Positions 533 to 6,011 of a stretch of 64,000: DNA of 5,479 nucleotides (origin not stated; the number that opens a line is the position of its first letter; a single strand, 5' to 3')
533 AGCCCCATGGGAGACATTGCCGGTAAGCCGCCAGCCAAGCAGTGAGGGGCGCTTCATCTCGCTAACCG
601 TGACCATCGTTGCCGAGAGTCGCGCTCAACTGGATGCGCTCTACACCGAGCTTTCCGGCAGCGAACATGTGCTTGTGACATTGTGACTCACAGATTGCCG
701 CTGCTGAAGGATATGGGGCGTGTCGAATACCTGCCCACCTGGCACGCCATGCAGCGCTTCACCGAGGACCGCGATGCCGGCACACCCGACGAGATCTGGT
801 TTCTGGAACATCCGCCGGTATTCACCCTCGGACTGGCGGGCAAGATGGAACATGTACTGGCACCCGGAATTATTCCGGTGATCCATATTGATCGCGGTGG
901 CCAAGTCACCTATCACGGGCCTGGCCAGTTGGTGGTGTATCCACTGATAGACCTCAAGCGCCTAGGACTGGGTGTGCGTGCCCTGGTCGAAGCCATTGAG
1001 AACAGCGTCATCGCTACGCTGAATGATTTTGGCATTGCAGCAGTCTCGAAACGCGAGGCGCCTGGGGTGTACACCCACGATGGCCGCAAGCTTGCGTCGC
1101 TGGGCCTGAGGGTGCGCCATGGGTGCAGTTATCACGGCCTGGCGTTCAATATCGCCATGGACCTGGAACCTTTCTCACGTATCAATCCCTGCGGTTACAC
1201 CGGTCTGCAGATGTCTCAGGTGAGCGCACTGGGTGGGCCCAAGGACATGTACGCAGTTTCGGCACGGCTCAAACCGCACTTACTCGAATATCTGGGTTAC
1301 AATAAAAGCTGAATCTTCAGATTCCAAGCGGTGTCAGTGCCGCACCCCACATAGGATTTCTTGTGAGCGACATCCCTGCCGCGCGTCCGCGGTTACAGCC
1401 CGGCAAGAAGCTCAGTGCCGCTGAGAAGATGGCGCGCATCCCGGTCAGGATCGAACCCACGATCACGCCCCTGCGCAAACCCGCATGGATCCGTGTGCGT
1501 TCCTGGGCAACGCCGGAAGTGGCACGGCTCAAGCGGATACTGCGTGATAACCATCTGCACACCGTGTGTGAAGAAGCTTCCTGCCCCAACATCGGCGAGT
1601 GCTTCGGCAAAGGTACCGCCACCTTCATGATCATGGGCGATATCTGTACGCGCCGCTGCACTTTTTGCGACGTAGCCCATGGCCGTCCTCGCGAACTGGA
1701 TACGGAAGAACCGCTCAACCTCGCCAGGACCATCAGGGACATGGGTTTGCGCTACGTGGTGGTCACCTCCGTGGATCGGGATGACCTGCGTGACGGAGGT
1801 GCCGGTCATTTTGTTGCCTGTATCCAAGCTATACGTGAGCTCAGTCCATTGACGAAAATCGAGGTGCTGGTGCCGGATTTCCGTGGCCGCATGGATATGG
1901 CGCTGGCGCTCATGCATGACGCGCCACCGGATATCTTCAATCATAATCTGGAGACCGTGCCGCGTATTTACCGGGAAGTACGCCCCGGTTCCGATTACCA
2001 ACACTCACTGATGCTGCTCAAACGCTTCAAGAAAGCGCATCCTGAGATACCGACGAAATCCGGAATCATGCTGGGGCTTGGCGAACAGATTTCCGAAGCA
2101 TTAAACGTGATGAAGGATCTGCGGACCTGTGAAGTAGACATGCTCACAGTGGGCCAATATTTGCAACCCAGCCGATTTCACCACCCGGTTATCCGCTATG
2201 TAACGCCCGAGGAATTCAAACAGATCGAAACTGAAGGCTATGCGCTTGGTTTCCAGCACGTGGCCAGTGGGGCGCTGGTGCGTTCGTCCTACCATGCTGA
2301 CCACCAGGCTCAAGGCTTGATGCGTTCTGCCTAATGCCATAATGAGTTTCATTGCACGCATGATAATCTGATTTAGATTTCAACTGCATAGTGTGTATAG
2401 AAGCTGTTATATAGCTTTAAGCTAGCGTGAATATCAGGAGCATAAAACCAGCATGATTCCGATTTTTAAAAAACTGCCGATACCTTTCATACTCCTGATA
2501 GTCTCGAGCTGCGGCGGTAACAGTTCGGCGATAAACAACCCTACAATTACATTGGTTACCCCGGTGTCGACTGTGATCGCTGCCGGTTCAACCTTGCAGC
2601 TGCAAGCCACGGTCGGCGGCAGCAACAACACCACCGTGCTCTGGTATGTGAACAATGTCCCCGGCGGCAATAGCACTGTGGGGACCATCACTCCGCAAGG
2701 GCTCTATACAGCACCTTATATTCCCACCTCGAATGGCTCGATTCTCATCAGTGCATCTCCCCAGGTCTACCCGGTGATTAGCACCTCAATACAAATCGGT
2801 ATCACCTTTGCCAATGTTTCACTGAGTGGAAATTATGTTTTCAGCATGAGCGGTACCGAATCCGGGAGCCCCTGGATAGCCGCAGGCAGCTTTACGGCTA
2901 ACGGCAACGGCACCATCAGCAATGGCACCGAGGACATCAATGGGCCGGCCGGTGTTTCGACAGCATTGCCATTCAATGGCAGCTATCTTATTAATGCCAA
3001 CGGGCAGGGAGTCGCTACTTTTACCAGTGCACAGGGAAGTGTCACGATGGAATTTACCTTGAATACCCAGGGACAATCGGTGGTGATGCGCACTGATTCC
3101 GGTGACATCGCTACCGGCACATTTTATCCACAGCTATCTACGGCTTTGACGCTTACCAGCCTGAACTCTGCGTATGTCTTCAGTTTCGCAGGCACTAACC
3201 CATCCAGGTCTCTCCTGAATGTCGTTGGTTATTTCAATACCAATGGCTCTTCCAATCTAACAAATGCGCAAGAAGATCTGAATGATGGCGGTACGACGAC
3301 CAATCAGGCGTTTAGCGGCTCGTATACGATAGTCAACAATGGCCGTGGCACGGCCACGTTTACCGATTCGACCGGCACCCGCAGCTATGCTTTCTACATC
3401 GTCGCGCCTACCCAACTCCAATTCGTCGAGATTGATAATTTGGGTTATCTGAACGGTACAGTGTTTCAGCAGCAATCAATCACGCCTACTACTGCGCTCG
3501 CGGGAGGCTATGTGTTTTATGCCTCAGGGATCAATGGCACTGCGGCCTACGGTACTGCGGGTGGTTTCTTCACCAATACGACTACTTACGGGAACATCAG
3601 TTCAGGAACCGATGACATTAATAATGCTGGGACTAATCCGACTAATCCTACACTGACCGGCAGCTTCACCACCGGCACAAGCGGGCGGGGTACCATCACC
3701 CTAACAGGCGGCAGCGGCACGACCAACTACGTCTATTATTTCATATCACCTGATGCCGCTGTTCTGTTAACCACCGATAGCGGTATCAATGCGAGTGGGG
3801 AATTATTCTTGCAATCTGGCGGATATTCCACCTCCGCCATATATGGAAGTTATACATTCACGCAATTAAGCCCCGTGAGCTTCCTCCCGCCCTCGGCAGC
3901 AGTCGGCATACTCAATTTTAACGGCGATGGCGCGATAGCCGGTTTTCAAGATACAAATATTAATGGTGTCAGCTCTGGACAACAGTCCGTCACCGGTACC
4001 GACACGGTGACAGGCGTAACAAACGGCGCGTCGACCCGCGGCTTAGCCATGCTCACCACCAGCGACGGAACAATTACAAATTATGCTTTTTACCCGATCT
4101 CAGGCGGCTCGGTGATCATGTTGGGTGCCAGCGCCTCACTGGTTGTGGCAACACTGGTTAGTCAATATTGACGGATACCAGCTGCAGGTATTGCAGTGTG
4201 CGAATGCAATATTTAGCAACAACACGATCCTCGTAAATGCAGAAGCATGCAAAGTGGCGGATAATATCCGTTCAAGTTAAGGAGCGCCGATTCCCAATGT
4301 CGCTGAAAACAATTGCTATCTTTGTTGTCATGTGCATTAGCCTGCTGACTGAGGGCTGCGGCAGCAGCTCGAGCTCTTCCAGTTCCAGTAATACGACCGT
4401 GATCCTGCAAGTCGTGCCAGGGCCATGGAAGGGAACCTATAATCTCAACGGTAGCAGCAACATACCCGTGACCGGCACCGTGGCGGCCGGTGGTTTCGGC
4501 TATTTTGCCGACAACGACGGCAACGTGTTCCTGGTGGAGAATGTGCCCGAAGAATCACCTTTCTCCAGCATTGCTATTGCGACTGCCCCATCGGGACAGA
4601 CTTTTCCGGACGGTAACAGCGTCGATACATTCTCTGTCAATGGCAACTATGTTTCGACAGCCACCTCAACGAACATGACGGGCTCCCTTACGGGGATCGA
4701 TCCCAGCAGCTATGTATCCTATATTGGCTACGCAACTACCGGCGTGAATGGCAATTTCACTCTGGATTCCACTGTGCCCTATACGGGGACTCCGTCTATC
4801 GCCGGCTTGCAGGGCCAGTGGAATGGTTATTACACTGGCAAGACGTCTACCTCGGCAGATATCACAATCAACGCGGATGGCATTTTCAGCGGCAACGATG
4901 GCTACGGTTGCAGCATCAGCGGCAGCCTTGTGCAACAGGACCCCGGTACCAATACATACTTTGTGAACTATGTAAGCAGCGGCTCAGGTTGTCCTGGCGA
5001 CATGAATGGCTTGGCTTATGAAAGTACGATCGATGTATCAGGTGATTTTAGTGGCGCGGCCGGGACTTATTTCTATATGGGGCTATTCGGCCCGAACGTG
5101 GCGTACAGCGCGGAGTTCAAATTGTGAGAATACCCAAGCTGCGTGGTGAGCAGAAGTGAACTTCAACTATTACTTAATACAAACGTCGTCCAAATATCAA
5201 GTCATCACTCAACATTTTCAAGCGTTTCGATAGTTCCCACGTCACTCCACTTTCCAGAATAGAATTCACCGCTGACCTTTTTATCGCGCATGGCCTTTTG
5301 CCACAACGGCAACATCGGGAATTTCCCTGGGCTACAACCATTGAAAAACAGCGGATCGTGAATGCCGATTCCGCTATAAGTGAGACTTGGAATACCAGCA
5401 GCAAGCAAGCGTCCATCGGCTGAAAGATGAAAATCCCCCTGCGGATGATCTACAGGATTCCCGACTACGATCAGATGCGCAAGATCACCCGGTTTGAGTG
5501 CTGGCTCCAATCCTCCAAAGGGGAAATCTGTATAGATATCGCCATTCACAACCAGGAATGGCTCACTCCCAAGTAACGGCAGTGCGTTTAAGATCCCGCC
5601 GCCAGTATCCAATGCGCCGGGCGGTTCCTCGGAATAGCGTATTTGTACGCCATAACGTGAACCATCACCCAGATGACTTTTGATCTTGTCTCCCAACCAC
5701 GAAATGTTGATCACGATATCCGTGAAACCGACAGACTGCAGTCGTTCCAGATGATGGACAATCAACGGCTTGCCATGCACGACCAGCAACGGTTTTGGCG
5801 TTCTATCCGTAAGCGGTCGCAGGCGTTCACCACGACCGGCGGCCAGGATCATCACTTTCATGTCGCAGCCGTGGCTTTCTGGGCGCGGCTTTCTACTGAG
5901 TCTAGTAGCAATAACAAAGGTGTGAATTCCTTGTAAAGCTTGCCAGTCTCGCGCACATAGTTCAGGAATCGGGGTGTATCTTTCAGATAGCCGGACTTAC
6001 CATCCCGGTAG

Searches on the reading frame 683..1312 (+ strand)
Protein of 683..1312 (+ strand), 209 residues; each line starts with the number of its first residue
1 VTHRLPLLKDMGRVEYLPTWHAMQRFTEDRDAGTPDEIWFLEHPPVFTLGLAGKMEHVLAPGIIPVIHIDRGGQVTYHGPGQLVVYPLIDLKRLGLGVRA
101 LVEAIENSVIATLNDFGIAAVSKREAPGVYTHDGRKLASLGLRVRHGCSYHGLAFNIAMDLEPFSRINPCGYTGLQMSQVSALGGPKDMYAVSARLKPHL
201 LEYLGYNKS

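Call 50: search_protein_families(library=pfam, max_evalue=1e-8, proteins=[window:683-1312:+])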
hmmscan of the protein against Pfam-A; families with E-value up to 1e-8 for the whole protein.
window:683-1312:+ (209 aa): 1 family
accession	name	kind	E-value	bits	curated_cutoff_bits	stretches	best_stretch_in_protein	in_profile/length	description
PF21948.1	LplA-B_cat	-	7.8e-31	108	27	1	16-185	2-184/200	Lipoyl protein ligase A/B catalytic domain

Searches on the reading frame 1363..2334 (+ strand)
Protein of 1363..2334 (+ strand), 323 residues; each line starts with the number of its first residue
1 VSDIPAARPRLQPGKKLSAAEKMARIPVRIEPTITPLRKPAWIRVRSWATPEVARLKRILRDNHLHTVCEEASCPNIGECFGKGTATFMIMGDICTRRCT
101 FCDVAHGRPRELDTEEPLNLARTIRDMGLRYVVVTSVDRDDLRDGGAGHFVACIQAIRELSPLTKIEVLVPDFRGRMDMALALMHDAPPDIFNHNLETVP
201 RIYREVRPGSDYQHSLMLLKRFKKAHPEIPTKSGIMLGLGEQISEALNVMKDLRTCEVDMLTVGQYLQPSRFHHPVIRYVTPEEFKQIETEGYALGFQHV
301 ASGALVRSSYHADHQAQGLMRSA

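Call 50: search_protein_families(library=pfam, max_evalue=1e-8, proteins=[window:1363-2334:+])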
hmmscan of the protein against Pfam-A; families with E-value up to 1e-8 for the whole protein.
window:1363-2334:+ (323 aa): 1 family
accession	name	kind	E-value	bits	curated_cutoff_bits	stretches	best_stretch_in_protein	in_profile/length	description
PF04055.27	Radical_SAM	-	3.7e-24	86.2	29.5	1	89-253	1-166/166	Radical SAM superfamily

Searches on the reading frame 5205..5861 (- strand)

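Call 50: search_protein_families(library=pfam, max_evalue=1e-8, proteins=[window:5205-5861:-])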
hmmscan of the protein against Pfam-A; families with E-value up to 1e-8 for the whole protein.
window:5205-5861:- (218 aa): 2 families
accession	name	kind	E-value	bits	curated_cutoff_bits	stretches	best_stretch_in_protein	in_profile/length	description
PF00483.29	NTP_transferase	-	6.5e-24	85.3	21.2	1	2-115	1-117/245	Nucleotidyl transferase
PF12804.13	NTP_transf_3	-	1.7e-13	51.5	27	1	4-109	2-96/160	MobA-like NTP transferase domain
